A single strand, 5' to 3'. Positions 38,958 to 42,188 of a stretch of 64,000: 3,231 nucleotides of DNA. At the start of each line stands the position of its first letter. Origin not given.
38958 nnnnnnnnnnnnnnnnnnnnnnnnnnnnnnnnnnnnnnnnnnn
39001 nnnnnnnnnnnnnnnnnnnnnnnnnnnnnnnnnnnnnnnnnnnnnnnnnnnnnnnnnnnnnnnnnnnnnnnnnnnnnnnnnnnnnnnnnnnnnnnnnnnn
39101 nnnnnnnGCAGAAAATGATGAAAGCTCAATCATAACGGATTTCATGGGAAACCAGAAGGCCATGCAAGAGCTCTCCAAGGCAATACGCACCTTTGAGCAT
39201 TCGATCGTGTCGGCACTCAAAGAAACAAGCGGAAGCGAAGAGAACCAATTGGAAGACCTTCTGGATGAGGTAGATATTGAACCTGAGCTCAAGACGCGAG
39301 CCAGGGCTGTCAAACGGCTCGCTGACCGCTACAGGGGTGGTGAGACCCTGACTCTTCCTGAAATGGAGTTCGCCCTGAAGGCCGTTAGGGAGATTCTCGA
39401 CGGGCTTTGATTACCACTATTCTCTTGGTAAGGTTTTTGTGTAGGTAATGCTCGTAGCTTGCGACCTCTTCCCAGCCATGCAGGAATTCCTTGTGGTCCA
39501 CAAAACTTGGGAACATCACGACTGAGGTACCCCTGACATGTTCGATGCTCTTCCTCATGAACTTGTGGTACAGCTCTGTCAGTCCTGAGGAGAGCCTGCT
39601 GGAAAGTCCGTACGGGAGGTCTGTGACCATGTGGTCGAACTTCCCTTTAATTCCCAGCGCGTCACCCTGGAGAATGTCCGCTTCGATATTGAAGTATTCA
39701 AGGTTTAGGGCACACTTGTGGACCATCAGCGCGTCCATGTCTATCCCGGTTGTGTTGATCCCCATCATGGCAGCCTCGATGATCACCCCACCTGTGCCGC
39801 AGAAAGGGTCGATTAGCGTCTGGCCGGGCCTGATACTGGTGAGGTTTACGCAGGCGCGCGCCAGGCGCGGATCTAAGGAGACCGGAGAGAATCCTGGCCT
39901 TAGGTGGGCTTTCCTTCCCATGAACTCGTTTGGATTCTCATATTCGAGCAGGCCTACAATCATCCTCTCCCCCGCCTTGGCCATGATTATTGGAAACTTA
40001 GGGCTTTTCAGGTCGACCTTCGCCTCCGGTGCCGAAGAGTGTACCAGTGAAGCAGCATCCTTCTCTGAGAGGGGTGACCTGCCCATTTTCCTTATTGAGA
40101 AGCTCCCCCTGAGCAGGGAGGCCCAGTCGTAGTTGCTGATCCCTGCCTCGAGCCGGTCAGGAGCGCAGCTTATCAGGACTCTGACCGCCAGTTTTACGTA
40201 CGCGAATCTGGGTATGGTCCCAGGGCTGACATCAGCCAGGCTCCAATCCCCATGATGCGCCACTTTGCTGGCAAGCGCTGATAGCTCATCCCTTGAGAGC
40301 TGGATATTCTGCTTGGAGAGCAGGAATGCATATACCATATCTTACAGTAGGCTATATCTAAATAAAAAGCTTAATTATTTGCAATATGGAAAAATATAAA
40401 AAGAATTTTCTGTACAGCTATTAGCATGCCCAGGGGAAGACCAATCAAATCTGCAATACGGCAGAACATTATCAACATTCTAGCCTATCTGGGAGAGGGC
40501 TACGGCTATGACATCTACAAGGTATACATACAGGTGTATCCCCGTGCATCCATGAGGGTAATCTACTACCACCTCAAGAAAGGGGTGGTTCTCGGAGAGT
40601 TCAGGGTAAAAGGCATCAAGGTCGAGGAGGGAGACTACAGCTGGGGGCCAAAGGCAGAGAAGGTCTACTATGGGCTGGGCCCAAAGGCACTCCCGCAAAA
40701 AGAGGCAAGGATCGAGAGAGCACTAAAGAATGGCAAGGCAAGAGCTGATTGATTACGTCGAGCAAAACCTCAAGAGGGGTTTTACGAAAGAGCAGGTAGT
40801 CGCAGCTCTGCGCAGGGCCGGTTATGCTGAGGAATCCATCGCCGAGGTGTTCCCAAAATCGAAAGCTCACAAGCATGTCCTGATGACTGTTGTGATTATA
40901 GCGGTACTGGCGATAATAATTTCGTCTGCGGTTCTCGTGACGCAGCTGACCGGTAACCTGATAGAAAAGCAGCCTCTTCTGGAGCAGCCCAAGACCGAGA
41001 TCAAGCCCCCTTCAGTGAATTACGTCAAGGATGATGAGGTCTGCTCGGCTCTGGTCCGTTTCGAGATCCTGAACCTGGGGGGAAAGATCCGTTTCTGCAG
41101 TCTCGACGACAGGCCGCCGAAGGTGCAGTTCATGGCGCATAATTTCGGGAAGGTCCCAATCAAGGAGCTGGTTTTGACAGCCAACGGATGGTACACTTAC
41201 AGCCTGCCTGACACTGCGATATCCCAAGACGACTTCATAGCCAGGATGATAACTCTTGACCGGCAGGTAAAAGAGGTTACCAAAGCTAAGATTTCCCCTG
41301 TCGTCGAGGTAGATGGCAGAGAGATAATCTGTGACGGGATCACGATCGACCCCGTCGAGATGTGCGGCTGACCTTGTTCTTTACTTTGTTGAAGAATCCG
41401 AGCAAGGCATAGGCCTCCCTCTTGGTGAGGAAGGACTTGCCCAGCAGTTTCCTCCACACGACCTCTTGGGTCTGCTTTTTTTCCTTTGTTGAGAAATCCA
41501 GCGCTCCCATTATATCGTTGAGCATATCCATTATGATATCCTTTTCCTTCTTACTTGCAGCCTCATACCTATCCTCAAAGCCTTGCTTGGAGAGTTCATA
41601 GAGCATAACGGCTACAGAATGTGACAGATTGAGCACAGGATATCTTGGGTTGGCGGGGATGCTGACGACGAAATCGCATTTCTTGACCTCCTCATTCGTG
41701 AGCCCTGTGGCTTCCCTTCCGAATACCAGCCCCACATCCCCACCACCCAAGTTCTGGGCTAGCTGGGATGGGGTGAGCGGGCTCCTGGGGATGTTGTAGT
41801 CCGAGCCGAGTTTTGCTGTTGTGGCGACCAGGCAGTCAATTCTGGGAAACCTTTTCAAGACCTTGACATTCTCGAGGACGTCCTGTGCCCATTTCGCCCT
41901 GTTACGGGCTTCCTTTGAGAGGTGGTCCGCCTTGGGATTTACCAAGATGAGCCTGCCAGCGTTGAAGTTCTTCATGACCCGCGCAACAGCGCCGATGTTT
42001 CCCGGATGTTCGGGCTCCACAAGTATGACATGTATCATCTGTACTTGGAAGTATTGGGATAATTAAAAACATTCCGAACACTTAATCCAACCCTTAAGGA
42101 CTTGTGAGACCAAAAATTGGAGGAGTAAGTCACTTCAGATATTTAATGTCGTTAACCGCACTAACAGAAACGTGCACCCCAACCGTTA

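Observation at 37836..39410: Degenerate paralog of the PEP-synthase N-terminal ATP-grasp-like domain carrying a repetitive poly-acidic tail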

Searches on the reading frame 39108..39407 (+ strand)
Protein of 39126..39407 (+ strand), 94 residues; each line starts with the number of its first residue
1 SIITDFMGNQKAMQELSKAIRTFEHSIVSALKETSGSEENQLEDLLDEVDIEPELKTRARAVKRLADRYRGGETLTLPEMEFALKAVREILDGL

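Call 42: find_homologous_proteins(query=A2, max_evalue=0.001)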
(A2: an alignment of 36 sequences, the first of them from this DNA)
Query A2 (36 sequences): 673 candidates shared short words with the query, none scored E <= 0.001.

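Call 58: search_protein_families(library=pfam, alignment_id=A2, max_evalue=1)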
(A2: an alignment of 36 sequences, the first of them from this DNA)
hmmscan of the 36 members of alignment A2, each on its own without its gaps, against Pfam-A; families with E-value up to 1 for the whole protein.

A. member 1, seq(100 aa): 3 families
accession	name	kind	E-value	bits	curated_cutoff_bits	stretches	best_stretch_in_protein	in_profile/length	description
PF18151.6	DUF5601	-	0.018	15.6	23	1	7-55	5-56/65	Domain of unknown function (DUF5601)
PF23338.1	PTHB1_hp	-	0.032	15.1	27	1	15-55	24-64/104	PTHB1 hairpin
PF21312.3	ORC1_wHTH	-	0.17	12.6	24.3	1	19-71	3-54/114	Origin recognition complex subunit 1 C-terminal winged HTH domain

B. families by the number of members that match (of 36 scanned): 78 families (the first 25 are shown)
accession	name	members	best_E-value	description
PF18731.6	HEPN_Swt1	2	0.0052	Swt1-like HEPN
PF21408.2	MTR4-like_stalk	2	0.0099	Exosome RNA helicase MTR4-like, stalk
PF10545.15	MADF_DNA_bdg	2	0.018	Alcohol dehydrogenase transcription factor Myb/SANT-like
PF20687.2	CsoSCA_N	2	0.081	Carboxysome Shell Carbonic Anhydrase, N-terminal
PF07311.17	Dodecin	2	0.16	Dodecin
PF04803.17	Cor1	1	0.00048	Cor1/Xlr/Xmr conserved region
PF16746.10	BAR_3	1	0.001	BAR domain of APPL family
PF05596.16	Taeniidae_ag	1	0.0018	Taeniidae antigen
PF24028.1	DUF7339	1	0.0039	Domain of unknown function (DUF7339)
PF23387.2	TPR_IFT80_172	1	0.006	IFT80/172/WDR35/WDR19 TPR domain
PF21689.3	TorS_sensor_domain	1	0.007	Sensor protein TorS, sensor domain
PF14198.11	TnpV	1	0.0079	Transposon-encoded protein TnpV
PF14131.11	DUF4298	1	0.0089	Domain of unknown function (DUF4298)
PF10597.14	U5_2-snRNA_bdg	1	0.0093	U5-snRNA binding site 2 of PrP8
PF04230.19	PS_pyruv_trans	1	0.01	Polysaccharide pyruvyl transferase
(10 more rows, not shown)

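Call 65: predict_structure(alignment_id=A2)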
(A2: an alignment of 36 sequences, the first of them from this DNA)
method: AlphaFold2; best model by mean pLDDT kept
length: 100 residues; sequences in the alignment: 36
mean_pLDDT: 92.1   pTM: 0.79
mean pLDDT of the five models: 92.1, 91.8, 91.5, 91.4, 91.0
residues with pLDDT >= 90: 83; 70-90: 11; 50-70: 6; < 50: 0
segments of 3 or more residues with pLDDT < 50: none
pLDDT, mean of each block of 10 residues (from residue 1): 63 84 95 98 95 97 98 96 97 97
secondary structure, 60 per line:
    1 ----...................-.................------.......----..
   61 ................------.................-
elements in order: H5-23 H25-41 H48-54 H59-76 H83-99

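Call 85: search_protein_families(library=padloc, proteins=[window:39126-39407:+], max_evalue=0.1)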
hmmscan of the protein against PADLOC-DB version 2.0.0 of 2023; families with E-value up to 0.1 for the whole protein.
window:39126-39407:+ (94 aa): 1 family
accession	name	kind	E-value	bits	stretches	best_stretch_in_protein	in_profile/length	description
PDLC00606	ZorA1|ZorA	-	0.024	11.1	1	3-49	256-301/636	MotA/ExbB/TolQ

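Call 90: fold_search(model_id=the predicted structure, library=pdb)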
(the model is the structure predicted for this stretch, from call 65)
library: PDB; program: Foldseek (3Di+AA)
matches with E <= 10: 126; with E <= 0.001: 0
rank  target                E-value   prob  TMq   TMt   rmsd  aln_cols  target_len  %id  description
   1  8ccr                  7.8e-01  0.14  0.28  0.28  12.9        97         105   10  Crystal structure of the T19D mutant of the de novo diheme binding 4D2 (released 2023-08-09)
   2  9dvi_B                1.4e+00  0.15  0.35  0.18  10.2        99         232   26  Hetero-hexameric Hsp70-Hsp40-DafA complex (released 2025-10-22)
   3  6zhi_A                1.6e+00  0.18  0.36  0.22   8.2       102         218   14  Structure of the Plasmodium falciparum Hsp70-x substrate binding domain in complex with hydrophobic peptide (released 2020-09-09)
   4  8dt0_B                1.6e+00  0.08  0.24  0.20  11.6       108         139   15  Scaffolding protein functional sites using deep learning (released 2022-08-10)
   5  9fy4_A                1.8e+00  0.14  0.33  0.17   8.0        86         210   22  Crystal structure of Heme-Oxygenase mutant I143K from Corynebacterium diphtheriae complexed with Cobalt-porphyrine (Hu (released 2024-10-16)
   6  2y6x                  1.9e+00  0.20  0.38  0.35   9.8        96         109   14  Structure of Psb27 from Thermosynechococcus elongatus (released 2012-01-11)
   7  9qvq_B                2.0e+00  0.08  0.28  0.13  13.9       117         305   16  Crystal structure of the CtaG_H128A variant from Ruminiclostridium cellulolyticum in complex with PHBA (P2(1)-medium) (released 2025-10-01)
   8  7t2y_A                2.3e+00  0.11  0.31  0.30  15.0       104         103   10  X-ray structure of a designed cold unfolding four helix bundle (released 2022-03-02)
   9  1o3u                  2.6e+00  0.18  0.41  0.35  10.6       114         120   16  Crystal structure of an hepn domain protein (tm0613) from thermotoga maritima at 1.75 A resolution (released 2003-04-22)
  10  7t03_MODEL_1_A        2.6e+00  0.11  0.34  0.33  15.2        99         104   14  NMR structure of a designed cold unfolding four helix bundle (released 2022-03-02)
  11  8uhe_A                2.6e+00  0.09  0.30  0.23  10.7       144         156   12  Structure of the far-red light-absorbing allophycocyanin core expressed during FaRLiP (released 2024-01-03)
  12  7ah0                  2.7e+00  0.08  0.30  0.29  13.3       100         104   10  Crystal structure of the de novo designed two-heme binding protein, 4D2 (released 2021-10-06)
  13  9v7j_1                2.7e+00  0.07  0.27  0.20  10.6       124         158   11  Phycobilisome core from Gloeobacter violaceus PCC 7421 (released 2025-09-24)
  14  9qvp_A                2.7e+00  0.06  0.28  0.13  13.3       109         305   15  Crystal structure of the CtaG_H128A variant from Ruminiclostridium cellulolyticum (P2(1)2(1)2(1)-medium) (released 2025-10-01)
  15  3u3b_A                2.9e+00  0.09  0.32  0.31  16.3       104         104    9  Crystal Structure of Computationally Redesigned Four-Helix Bundle (released 2012-06-13)
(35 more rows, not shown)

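Call 92: search_solved_structures(query=A2, max_evalue=10)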
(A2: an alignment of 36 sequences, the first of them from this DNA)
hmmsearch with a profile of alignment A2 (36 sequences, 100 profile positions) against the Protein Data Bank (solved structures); distinct sequences matched with E-value up to 10: 16.
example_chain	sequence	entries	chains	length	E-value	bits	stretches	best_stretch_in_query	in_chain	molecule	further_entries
5bqm_B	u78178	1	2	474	0.022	17.9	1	12-70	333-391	Somatoliberin,Botulinum neurotoxin type D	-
5bqn_A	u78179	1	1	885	0.13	15.4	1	12-70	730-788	Botulinum neurotoxin type D,Botulinum neurotoxin type D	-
1ykh_B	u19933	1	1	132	0.26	14.5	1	42-88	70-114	RNA polymerase II holoenzyme component SRB7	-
1yke_B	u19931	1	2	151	0.31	14.2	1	43-87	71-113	RNA polymerase II holoenzyme component SRB7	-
5oqm_n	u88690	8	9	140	0.33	14.1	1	43-87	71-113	Mediator of RNA polymerase II transcription subunit 21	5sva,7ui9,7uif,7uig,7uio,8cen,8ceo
2yzt_A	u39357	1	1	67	0.73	13.1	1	40-67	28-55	Putative uncharacterized protein TTHA1756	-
7jrm_A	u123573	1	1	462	0.83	12.9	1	7-76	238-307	F5/8 type C domain protein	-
7jrl_A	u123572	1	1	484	0.91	12.7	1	7-76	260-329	F5/8 type C domain protein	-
8gac_A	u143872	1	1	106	1.3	12.3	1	26-91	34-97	CTLA-4 binder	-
1w9h_A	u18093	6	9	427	2.5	11.3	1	33-72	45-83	HYPOTHETICAL PROTEIN AF1318 | PROTEIN AF1318 | PUTATIVE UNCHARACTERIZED PROTEIN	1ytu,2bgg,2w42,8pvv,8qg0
6t5t_A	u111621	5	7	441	2.7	11.2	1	33-72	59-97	Piwi protein AF_1318 | Piwi protein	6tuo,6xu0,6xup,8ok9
6rzb_C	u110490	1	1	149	2.7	11.2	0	17-50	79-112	MKIAA0325 protein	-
3j1t_A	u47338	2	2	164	4.8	10.4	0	17-50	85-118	Cytoplasmic dynein 1 heavy chain 1, seryl t-RNA synthetase chimera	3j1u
3nvk_A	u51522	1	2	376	5.1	10.3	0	32-87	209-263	NOP5/NOP56 related protein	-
7mwr_A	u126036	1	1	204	5.3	10.3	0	65-99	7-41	LHD101A54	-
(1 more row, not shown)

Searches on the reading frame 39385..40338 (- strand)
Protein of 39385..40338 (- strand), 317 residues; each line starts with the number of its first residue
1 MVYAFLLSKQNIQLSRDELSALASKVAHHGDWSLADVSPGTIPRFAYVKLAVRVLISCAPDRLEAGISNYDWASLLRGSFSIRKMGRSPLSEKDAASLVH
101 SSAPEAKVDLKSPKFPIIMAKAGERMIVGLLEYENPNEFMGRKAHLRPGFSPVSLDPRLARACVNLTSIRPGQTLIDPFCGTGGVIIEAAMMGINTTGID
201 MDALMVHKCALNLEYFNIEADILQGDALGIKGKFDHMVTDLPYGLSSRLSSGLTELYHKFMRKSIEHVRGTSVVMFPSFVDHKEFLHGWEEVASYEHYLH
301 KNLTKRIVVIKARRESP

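Call 5: search_protein_families(library=pfam, proteins=[window:39385-40338:-], max_evalue=1)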
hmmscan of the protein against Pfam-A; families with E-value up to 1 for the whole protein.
window:39385-40338:- (317 aa): 10 families
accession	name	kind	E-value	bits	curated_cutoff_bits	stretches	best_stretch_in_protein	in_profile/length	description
PF01170.24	UPF0020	-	6e-27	95.1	22.3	1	146-287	3-177/197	RMKL-like, methyltransferase domain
PF01555.25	N6_N4_Mtase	-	9.4e-07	29.4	26.7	1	153-203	164-213/221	DNA methylase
PF13847.12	Methyltransf_31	-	1.5e-05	25.1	27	1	170-262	2-95/145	Methyltransferase domain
PF09445.16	Methyltransf_15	-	3.1e-05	24.1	22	1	173-223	2-52/165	RNA cap guanine-N2 methyltransferase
PF13649.12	Methyltransf_25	-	0.00011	23.2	27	1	179-239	5-70/97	Methyltransferase domain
PF03602.21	Cons_hypoth95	-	0.0036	17.4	24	1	172-248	42-128/182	Conserved hypothetical protein 95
PF02384.22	N6_Mtase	-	0.024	14.4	20.4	1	160-246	35-138/311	N-6 DNA Methylase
PF06325.19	PrmA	-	0.035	14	22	1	169-238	159-231/296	Ribosomal protein L11 methyltransferase (PrmA)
PF08241.18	Methyltransf_11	-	0.086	13.9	21.2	1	180-229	5-53/95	Methyltransferase domain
PF07942.18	CARME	-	0.23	11.2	27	1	175-215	61-101/268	Carnosine N-methyltransferase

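Call 20: search_protein_families(library=ncbifam, proteins=[window:39385-40338:-], max_evalue=0.001)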
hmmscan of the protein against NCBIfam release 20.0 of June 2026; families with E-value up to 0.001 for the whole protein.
window:39385-40338:- (317 aa): 8 families
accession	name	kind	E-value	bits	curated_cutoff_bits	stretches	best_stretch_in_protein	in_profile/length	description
TIGR01177.1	TIGR01177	hypoth_equivalog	5.1e-62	210.1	316.55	1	5-310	3-330/330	TIGR01177 family methyltransferase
NF040721.1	Trm14_Arch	equivalog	4.3e-14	52.4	280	2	152-196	172-216/370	tRNA (guanine(6)-N2)-methyltransferase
NF040850.1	Trm14_Thcoccales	equivalog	3.3e-08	32.9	480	1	152-263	199-316/365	tRNA (guanine(6)-N2)-methyltransferase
NF008748.0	PRK11783.1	equivalog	1.4e-07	30.2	466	1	155-195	175-216/704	bifunctional 23S rRNA (guanine(2069)-N(7))-methyltransferase RlmK/23S rRNA (guanine(2445)-N(2))-methyltransferase RlmL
NF033398.1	rRNA_meth_EmtA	equivalog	8e-07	28.7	625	1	148-264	164-282/336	EmtA family 23S rRNA (guanine(2470)) methyltransferase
NF043040.1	corrin_prot_MT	hypoth_equivalog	0.00018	21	180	1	169-230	39-102/216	corrinoid protein-associated methyltransferase CpaM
TIGR02021.1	BchM-ChlM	equivalog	0.00031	20.2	158.9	1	171-238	54-123/218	magnesium protoporphyrin IX methyltransferase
TIGR00406.1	prmA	equivalog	0.00048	19.7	183.15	1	170-257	158-249/288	50S ribosomal protein L11 methyltransferase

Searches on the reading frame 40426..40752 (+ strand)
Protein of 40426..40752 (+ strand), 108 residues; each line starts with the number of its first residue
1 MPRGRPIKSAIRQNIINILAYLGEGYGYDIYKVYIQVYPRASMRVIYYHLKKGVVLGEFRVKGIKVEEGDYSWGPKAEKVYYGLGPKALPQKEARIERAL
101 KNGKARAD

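Call 20: search_protein_families(library=ncbifam, proteins=[window:40426-40752:+], max_evalue=0.001)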
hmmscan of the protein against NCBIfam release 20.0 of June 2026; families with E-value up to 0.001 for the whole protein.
window:40426-40752:+ (108 aa): 0 families

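Call 84: search_protein_families(library=pfam, proteins=[window:40426-40749:+], max_evalue=0.1)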
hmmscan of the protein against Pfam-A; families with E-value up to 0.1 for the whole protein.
window:40426-40749:+ (108 aa): 0 families

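Call 93: search_solved_structures(query=window:40426-40749:+, max_evalue=1)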
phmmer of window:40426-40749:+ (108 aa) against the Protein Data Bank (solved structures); distinct sequences matched with E-value up to 1: 1.
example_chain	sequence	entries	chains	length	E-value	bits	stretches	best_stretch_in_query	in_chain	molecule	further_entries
2eo4_A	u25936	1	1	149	0.39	14.2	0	29-74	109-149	150aa long hypothetical histidine triad nucleotide-binding protein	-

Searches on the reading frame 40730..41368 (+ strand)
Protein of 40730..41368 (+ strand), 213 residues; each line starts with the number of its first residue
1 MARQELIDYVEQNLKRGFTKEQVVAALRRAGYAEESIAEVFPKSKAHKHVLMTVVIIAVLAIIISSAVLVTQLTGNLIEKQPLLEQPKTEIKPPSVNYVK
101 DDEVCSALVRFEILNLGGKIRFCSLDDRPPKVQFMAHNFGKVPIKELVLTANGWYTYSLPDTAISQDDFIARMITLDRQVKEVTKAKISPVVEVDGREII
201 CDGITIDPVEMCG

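Call 84: search_protein_families(library=pfam, proteins=[window:40730-41368:+], max_evalue=0.1)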
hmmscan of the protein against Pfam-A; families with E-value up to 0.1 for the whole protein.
window:40730-41368:+ (213 aa): 3 families
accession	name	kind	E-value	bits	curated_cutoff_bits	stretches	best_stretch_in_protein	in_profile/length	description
PF09288.16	UBA_3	-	0.014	15.6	20.4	1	8-32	11-35/55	Fungal ubiquitin-associated domain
PF00627.37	UBA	-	0.016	15.5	22.4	1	17-35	13-31/37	UBA/TS-N domain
PF05184.20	SapB_1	-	0.059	13.8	25.2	0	4-27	7-30/38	Saposin-like type B, region 1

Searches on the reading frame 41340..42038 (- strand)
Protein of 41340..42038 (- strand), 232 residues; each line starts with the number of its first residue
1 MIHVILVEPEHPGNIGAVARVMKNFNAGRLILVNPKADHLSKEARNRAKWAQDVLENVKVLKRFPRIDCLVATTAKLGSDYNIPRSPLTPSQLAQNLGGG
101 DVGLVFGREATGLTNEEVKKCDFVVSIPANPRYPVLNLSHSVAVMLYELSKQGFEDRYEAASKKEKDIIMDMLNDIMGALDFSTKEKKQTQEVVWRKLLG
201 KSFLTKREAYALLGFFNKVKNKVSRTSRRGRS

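Call 20: search_protein_families(library=ncbifam, proteins=[window:41340-42038:-], max_evalue=0.001)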
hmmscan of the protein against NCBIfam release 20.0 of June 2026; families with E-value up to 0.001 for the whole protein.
window:41340-42038:- (232 aa): 9 families
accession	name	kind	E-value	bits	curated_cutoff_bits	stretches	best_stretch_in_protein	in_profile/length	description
TIGR00050.1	rRNA_methyl_1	subfamily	2.2e-58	197.9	167.15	1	1-222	4-231/233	TrmJ/YjtD family RNA methyltransferase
NF041077.1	tRNAmeth_TrmJ_Sulfolob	equivalog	7.2e-43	146.8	350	1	1-226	1-227/229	tRNA (cytidine-2'-O-)-methyltransferase TrmJ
NF007752.0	PRK10433.1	equivalog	2.3e-31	109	212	1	2-187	3-195/228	tRNA/rRNA methyltransferase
NF011694.0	PRK15114.1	equivalog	6.2e-25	88.1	280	1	2-165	5-172/246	tRNA (cytosine(32)/uridine(32)-2'-O)-methyltransferase TrmJ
TIGR00185.1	tRNA_yibK_trmL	equivalog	6.5e-13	48.8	190.6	1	1-152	1-147/154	tRNA (uridine(34)/cytosine(34)/5-carboxymethylaminomethyluridine(34)-2'-O)-methyltransferase TrmL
TIGR00186.1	rRNA_methyl_3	equivalog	2.8e-11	43.3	160.15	1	4-152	96-239/240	23S rRNA (guanosine(2251)-2'-O)-methyltransferase RlmB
NF007683.0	PRK10358.1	equivalog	4.5e-06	26.6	282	1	1-152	1-147/157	tRNA (uridine(34)/cytosine(34)/5-carboxymethylaminomethyluridine(34)-2'-O)-methyltransferase TrmL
NF000477.1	NshR_TsnR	equivalog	0.0002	20.9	425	0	102-152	213-263/266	NshR/TsnR family 23S rRNA methyltransferase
NF008386.0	PRK11181.1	equivalog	0.0003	20.1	366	1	91-152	180-241/244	23S rRNA (guanosine(2251)-2'-O)-methyltransferase RlmB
